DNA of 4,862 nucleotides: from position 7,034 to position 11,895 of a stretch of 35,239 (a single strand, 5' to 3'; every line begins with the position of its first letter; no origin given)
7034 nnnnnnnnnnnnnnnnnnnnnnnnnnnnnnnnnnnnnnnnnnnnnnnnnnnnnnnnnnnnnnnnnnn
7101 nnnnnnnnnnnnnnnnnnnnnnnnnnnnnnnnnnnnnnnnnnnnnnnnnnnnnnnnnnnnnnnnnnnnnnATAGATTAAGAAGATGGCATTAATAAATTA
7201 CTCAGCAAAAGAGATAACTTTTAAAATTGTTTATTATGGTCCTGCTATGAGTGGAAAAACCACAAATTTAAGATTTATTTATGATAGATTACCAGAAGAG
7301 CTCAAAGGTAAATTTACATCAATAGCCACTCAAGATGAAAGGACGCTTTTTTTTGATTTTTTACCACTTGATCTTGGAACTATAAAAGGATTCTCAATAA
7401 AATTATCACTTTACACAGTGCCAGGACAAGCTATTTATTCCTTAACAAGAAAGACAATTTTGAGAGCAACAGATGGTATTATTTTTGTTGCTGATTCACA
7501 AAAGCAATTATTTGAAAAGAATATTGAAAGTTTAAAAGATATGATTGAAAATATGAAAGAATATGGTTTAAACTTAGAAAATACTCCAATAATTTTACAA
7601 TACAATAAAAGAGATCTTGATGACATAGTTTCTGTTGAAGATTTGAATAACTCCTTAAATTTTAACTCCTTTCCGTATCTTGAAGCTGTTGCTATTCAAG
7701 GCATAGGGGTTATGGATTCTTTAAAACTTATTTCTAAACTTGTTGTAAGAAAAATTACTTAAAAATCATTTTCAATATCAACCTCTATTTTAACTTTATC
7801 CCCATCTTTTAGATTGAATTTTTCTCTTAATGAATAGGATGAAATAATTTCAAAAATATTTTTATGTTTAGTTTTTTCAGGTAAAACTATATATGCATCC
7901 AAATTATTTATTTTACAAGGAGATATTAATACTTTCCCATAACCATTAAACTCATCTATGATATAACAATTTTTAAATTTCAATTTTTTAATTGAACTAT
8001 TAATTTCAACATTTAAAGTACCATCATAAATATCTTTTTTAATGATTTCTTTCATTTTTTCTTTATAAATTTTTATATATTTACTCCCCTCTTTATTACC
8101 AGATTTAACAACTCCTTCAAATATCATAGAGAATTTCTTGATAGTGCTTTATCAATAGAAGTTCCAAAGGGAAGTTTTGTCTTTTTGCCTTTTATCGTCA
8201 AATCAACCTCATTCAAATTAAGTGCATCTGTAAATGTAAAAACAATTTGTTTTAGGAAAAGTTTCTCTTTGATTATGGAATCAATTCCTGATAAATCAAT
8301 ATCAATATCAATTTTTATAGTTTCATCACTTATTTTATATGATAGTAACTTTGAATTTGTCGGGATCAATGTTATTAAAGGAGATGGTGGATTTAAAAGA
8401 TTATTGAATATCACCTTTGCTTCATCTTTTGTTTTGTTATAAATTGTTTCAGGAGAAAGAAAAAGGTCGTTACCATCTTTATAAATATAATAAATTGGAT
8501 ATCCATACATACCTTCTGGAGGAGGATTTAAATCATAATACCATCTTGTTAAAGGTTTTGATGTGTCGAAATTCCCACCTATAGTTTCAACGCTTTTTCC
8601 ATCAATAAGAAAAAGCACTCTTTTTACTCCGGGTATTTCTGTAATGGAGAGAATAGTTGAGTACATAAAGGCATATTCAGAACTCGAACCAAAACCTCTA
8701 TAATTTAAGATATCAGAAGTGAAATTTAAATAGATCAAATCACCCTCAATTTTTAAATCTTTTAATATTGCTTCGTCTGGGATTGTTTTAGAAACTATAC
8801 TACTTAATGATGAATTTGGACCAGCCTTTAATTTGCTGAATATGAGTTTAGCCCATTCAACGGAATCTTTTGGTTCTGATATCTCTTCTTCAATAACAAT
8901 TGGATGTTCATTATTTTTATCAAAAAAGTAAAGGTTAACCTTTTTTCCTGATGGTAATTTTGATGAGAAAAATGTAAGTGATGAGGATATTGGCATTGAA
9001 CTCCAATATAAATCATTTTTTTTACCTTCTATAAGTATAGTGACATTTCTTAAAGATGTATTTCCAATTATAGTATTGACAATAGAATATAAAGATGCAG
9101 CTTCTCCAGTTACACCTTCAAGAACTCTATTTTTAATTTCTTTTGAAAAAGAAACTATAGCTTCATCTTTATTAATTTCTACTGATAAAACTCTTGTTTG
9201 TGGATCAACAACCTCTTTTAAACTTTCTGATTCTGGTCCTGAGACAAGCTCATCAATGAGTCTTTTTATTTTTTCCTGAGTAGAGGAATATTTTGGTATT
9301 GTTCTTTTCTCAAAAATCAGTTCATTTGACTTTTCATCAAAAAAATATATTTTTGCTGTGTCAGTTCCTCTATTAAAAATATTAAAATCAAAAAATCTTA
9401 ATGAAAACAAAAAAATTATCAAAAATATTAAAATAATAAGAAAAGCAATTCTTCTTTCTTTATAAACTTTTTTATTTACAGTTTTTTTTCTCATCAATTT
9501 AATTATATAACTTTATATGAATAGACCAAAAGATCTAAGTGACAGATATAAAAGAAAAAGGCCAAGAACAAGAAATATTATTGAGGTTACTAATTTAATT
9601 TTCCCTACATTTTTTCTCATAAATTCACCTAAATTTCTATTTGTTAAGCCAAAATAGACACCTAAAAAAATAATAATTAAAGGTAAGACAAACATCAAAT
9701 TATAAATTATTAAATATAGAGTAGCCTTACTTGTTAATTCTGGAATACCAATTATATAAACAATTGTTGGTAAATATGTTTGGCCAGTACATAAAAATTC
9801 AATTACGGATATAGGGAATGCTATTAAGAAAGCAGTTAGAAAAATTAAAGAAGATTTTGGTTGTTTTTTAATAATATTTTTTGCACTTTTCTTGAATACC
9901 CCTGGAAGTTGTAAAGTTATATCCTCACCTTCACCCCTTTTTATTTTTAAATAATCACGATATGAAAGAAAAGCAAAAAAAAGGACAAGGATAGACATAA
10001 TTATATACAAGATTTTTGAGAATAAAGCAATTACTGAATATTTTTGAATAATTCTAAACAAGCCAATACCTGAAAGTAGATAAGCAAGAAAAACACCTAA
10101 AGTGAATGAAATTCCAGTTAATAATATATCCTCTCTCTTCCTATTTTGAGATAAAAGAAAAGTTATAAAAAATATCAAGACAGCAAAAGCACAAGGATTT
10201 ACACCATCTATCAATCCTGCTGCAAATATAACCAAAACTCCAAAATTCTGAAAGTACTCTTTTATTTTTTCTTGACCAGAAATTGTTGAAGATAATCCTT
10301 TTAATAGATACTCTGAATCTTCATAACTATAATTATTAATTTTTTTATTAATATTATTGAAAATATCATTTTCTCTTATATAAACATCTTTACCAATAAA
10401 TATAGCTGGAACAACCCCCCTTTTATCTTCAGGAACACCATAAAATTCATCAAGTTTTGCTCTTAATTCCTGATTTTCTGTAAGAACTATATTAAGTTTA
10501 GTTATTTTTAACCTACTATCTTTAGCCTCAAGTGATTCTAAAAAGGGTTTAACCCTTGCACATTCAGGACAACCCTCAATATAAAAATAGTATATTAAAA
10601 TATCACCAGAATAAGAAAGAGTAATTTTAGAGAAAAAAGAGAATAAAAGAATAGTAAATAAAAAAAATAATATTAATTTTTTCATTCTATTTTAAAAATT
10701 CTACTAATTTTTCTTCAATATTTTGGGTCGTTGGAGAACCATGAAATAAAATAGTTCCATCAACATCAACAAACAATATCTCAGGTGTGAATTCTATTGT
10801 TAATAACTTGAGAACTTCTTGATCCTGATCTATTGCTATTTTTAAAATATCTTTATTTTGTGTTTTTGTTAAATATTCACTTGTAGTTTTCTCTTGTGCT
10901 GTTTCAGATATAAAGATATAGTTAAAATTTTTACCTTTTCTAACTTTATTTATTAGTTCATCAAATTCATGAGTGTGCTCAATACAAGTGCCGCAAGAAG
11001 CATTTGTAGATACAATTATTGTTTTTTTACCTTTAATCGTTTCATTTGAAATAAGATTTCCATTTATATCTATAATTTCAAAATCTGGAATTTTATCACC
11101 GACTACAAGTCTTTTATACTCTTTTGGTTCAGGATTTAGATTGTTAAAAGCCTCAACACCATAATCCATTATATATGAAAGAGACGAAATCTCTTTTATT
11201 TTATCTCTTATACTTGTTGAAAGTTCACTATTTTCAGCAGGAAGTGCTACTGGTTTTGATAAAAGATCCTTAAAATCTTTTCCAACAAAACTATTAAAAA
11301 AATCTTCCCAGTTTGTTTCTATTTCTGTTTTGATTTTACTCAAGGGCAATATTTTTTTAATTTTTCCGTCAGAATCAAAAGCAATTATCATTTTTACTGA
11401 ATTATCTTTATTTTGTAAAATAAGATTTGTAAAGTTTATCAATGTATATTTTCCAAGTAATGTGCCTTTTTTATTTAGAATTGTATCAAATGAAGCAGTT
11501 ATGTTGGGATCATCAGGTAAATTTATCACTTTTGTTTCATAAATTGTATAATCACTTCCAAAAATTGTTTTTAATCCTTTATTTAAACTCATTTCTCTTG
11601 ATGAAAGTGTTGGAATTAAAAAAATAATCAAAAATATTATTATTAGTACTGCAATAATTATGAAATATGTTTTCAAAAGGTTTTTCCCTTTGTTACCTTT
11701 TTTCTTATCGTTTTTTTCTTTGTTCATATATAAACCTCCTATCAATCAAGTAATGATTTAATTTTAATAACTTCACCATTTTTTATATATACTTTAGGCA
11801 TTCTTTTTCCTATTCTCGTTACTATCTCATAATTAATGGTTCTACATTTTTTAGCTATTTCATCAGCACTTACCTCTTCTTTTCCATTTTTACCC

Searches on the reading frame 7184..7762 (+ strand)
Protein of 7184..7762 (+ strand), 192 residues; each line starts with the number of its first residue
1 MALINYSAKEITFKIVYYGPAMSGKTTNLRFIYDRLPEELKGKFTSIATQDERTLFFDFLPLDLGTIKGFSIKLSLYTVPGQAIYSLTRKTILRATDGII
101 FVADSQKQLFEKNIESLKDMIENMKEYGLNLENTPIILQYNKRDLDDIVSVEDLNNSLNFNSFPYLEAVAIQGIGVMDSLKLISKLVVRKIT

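Call 53: search_protein_families(library=pfam, proteins=[window:7184-7762:+], max_evalue=0.00001)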
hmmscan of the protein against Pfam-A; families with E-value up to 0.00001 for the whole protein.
window:7184-7762:+ (192 aa): 2 families
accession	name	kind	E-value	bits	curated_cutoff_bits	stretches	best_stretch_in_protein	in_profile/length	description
PF00071.28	Ras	-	4.7e-08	33.2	21.6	1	49-185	26-158/162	Ras family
PF00025.27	Arf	-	6.8e-08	32.6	22.3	1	66-164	52-146/174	ADP-ribosylation factor family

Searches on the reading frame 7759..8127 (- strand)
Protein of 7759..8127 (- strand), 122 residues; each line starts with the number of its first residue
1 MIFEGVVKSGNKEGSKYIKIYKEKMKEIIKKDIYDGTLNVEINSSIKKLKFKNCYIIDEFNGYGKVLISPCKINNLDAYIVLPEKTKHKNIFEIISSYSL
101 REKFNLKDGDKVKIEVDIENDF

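Call 53: search_protein_families(library=pfam, proteins=[window:7759-8127:-], max_evalue=0.00001)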
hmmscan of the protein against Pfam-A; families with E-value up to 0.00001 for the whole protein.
window:7759-8127:- (122 aa): 1 family
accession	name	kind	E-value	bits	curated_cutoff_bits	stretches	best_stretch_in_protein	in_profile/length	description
PF01982.22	CTP-dep_RFKase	-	3.9e-25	88.6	25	1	7-116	1-121/121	Domain of unknown function DUF120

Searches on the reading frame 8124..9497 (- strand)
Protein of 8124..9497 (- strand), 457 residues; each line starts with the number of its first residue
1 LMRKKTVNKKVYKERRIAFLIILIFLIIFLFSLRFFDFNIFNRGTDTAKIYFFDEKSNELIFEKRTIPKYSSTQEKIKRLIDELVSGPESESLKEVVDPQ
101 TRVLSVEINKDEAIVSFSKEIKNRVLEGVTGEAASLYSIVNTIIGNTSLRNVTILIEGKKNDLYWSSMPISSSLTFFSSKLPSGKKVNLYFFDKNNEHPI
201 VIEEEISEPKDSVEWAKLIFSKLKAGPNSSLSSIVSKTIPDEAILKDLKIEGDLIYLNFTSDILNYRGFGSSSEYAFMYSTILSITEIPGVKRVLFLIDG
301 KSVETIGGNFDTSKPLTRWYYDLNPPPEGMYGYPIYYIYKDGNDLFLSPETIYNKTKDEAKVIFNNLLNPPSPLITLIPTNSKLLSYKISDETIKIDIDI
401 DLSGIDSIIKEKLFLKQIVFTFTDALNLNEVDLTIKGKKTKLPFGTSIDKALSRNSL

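Call 53: search_protein_families(library=pfam, proteins=[window:8124-9497:-], max_evalue=0.00001)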
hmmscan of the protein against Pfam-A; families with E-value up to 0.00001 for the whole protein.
window:8124-9497:- (457 aa): 1 family
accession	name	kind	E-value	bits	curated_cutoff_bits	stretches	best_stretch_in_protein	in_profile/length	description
PF10646.14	Germane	-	1.8e-47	161.2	23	3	49-161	1-116/117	Sporulation and spore germination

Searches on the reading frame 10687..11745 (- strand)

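Call 53: search_protein_families(library=pfam, proteins=[window:10687-11745:-], max_evalue=0.00001)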
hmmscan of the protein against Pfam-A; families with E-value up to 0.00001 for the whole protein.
window:10687-11745:- (352 aa): 2 families
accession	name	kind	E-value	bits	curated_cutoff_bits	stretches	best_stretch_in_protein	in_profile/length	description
PF08534.16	Redoxin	-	2.3e-11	44.1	26.6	1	215-335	2-131/148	Redoxin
PF00578.27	AhpC-TSA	-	2.3e-10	40.9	26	1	215-332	1-121/124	AhpC/TSA family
